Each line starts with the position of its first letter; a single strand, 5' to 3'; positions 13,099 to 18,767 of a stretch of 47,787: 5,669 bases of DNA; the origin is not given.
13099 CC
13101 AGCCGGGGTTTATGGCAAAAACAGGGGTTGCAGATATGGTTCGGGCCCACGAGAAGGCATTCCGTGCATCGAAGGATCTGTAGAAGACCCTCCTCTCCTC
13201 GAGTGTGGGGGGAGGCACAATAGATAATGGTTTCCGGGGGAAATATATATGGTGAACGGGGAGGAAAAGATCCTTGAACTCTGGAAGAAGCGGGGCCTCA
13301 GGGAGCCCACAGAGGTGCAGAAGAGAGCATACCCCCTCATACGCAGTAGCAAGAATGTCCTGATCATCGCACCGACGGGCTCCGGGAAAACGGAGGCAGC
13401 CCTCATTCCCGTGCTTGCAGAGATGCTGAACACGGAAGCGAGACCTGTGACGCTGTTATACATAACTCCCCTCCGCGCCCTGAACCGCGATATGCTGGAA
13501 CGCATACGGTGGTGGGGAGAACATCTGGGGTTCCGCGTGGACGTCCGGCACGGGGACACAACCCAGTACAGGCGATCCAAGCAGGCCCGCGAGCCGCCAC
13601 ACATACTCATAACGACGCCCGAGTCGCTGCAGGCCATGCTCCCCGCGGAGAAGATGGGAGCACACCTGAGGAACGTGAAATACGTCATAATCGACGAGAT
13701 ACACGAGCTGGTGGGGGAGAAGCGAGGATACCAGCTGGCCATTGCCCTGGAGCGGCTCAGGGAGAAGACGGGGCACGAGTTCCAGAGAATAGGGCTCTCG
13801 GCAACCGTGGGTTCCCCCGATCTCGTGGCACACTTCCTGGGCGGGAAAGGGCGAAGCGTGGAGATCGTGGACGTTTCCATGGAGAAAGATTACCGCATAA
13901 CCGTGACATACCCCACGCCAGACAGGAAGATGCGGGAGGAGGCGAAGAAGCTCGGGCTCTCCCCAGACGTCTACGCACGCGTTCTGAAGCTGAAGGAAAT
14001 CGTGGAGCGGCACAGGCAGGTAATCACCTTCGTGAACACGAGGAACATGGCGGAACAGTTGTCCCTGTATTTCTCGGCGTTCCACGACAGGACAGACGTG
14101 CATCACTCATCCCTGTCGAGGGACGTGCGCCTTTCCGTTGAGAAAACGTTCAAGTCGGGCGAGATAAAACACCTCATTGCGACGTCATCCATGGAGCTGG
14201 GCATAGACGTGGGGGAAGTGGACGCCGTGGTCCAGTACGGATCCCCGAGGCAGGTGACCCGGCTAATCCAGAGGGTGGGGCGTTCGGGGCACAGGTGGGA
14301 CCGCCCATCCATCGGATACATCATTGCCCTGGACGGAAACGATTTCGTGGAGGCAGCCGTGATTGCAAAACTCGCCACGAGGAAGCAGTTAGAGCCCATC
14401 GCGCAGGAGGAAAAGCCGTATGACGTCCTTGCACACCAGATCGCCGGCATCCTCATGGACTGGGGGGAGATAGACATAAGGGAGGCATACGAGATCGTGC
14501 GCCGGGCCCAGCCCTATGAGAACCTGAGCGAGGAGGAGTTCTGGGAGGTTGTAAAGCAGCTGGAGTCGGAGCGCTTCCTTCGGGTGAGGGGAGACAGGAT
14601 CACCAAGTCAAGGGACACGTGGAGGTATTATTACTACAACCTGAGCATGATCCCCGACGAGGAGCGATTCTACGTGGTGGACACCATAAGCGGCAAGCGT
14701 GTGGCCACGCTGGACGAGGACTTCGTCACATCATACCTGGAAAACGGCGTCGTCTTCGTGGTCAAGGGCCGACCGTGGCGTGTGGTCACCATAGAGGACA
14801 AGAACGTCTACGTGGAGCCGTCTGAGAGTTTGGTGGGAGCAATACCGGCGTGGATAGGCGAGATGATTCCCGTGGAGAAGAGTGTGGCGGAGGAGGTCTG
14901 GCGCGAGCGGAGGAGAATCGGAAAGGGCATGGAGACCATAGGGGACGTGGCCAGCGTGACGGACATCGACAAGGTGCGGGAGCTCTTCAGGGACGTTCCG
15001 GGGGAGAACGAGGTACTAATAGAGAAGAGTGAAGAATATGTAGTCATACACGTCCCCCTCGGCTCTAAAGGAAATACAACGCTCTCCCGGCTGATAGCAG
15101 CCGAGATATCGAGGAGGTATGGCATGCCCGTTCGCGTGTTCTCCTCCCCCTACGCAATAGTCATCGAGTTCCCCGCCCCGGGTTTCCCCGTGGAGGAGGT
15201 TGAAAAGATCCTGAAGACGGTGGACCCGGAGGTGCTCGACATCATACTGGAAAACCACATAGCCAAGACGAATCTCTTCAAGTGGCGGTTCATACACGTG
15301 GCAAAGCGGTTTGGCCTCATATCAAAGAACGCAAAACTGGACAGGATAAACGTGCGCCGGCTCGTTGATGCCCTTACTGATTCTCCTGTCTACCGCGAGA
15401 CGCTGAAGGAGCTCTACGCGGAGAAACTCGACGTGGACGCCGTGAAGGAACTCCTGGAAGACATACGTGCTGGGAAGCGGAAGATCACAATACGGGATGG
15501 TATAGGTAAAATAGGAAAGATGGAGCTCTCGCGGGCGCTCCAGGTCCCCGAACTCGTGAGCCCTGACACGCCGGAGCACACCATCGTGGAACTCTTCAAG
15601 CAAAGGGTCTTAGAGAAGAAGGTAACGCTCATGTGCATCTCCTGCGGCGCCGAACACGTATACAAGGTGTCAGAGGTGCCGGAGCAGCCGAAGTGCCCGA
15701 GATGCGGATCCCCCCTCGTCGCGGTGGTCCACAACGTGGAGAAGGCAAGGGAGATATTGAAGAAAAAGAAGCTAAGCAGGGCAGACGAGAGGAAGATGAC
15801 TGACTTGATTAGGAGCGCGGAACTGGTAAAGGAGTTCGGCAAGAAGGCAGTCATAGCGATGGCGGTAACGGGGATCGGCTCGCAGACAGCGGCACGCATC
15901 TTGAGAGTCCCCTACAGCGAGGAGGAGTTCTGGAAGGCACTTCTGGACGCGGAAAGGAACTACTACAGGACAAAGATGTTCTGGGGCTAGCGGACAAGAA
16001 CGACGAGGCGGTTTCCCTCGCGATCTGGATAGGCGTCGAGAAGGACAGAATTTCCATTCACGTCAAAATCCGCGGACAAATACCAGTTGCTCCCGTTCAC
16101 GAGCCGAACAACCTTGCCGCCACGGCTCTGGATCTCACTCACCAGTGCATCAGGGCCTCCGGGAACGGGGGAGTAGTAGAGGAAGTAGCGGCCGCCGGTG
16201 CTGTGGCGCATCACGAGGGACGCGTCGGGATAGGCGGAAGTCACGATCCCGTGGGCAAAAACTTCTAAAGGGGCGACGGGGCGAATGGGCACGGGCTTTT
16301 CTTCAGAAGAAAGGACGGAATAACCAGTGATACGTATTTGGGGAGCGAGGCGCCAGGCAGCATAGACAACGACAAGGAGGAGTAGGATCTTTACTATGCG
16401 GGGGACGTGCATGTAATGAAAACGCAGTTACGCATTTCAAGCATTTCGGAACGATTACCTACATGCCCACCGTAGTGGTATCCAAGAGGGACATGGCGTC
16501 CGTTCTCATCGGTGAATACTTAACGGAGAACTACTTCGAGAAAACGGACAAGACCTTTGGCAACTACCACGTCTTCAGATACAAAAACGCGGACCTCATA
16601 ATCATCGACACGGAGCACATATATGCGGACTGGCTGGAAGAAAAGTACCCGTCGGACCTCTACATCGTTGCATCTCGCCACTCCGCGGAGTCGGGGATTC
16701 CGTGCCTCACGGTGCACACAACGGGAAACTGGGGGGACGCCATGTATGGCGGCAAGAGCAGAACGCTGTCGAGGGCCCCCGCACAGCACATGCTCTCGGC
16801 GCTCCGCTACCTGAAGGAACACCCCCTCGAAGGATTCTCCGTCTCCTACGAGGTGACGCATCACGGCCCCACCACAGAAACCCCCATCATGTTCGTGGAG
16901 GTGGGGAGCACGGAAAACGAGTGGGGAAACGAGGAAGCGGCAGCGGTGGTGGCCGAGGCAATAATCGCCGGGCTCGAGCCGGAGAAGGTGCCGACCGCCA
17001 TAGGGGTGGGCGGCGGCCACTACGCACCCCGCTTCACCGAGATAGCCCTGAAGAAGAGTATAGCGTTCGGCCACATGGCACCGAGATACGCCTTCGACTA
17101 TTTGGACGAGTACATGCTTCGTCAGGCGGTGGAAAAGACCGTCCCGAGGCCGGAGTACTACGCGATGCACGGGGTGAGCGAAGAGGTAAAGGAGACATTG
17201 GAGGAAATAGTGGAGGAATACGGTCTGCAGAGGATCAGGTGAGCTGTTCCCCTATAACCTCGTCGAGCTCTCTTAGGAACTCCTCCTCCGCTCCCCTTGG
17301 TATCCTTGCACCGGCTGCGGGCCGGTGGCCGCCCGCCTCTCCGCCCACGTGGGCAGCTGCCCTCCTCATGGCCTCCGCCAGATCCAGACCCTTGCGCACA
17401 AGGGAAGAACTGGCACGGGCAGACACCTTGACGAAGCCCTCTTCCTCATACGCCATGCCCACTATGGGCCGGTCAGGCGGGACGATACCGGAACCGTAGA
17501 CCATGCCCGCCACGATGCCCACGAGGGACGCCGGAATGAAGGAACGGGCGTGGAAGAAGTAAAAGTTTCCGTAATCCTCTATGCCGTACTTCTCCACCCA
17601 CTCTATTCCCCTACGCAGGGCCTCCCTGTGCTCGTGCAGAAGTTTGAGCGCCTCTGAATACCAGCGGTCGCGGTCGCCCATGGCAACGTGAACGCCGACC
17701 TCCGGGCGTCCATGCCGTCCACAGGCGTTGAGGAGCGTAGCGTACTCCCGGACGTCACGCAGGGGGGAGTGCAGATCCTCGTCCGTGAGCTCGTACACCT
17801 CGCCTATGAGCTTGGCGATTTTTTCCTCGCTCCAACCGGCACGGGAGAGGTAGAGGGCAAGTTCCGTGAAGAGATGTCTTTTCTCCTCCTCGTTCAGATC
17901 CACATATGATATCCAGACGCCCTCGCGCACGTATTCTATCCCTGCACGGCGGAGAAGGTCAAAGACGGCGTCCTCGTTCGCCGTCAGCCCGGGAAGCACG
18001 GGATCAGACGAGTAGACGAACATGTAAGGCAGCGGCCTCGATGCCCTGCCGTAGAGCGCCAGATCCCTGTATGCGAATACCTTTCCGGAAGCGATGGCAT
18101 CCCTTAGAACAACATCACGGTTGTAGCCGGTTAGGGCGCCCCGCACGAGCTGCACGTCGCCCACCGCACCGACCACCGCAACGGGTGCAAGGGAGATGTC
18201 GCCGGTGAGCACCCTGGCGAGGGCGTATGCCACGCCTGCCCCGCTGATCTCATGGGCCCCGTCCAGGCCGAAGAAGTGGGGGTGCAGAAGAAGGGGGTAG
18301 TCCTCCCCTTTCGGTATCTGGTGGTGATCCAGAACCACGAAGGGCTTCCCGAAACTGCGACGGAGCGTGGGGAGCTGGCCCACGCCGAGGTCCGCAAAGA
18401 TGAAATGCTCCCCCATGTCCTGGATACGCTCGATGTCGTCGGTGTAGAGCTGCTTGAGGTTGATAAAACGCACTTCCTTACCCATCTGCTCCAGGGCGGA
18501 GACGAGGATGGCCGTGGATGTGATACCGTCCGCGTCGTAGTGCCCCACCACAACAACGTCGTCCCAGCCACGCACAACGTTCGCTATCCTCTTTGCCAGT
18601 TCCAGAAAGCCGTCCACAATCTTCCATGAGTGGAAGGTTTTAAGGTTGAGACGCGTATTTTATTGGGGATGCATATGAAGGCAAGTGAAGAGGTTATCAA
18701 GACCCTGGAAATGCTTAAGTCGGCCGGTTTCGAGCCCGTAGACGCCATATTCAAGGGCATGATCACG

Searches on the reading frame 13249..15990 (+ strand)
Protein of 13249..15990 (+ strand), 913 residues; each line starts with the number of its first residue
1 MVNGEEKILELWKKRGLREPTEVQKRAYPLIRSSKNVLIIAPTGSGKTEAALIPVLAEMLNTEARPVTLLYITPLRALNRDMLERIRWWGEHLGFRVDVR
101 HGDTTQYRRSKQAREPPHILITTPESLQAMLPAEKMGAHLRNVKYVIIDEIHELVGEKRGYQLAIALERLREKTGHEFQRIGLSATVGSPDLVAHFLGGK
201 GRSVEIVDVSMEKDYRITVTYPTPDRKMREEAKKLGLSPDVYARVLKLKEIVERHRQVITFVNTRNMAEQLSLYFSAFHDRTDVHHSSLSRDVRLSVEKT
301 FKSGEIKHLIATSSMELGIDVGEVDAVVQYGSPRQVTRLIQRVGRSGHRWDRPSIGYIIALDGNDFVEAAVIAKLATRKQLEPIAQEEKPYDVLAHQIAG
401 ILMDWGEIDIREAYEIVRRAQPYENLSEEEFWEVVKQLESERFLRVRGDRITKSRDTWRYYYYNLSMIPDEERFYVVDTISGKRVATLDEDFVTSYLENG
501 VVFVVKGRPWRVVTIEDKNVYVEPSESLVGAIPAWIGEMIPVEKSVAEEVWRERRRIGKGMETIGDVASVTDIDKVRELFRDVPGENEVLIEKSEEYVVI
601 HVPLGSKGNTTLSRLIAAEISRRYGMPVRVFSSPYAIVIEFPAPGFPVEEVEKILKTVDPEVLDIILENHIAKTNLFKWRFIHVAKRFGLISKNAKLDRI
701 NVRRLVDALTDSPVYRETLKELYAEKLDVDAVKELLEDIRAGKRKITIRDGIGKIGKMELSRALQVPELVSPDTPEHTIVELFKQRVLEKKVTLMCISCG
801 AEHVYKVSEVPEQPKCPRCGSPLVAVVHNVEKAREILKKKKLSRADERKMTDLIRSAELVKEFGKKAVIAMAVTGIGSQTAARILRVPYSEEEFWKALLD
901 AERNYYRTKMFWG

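Call 9: search_protein_families(library=pfam, proteins=[window:13249-15990:+], max_evalue=0.001)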
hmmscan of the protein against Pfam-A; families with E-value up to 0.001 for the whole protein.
window:13249-15990:+ (913 aa): 6 families
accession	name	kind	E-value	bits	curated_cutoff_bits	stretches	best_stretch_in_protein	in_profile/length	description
PF00270.35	DEAD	-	2.2e-40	138.6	26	1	21-188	1-161/167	DEAD/DEAH box helicase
PF08494.16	DEAD_assoc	-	6e-39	134.3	23.5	1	583-748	1-181/191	DEAD/H associated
PF00271.37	Helicase_C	-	1.6e-21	77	23.5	1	247-347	5-107/110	Helicase conserved C-terminal domain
PF19306.5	WH_Lhr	-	2.8e-17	63.1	27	1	377-526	4-162/168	Large helicase-related protein, winged helix domain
PF04851.21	ResIII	-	2.3e-11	44.3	22.5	1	32-187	21-162/164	Type III restriction enzyme, res subunit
PF00176.29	SNF2-rel_dom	-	0.00034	20.3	24.9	1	36-159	19-142/290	SNF2-related domain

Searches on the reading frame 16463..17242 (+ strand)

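Call 66: search_protein_families(library=pfam, proteins=[window:16463-17242:+], max_evalue=0.0001)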
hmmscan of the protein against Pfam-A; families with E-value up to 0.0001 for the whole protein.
window:16463-17242:+ (259 aa): 1 family
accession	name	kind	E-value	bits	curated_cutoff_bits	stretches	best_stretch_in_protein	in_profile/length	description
PF04414.18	tRNA_deacylase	-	6.5e-67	225.5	33.6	1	64-256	5-203/205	D-aminoacyl-tRNA deacylase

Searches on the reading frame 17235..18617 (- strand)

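Call 66: search_protein_families(library=pfam, proteins=[window:17235-18617:-], max_evalue=0.0001)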
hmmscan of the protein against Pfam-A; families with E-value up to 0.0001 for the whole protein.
window:17235-18617:- (460 aa): 3 families
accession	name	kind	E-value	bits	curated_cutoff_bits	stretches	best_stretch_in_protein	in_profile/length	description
PF21763.2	DHH_CID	-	6e-19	68.7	27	1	188-271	1-84/84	DHH-CID domain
PF02272.25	DHHA1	-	4.6e-14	53.2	25.9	1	382-456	30-101/102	DHHA1 domain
PF01368.27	DHH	-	6e-12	46.4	28.1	1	21-135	2-103/125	DHH family, N-terminal domain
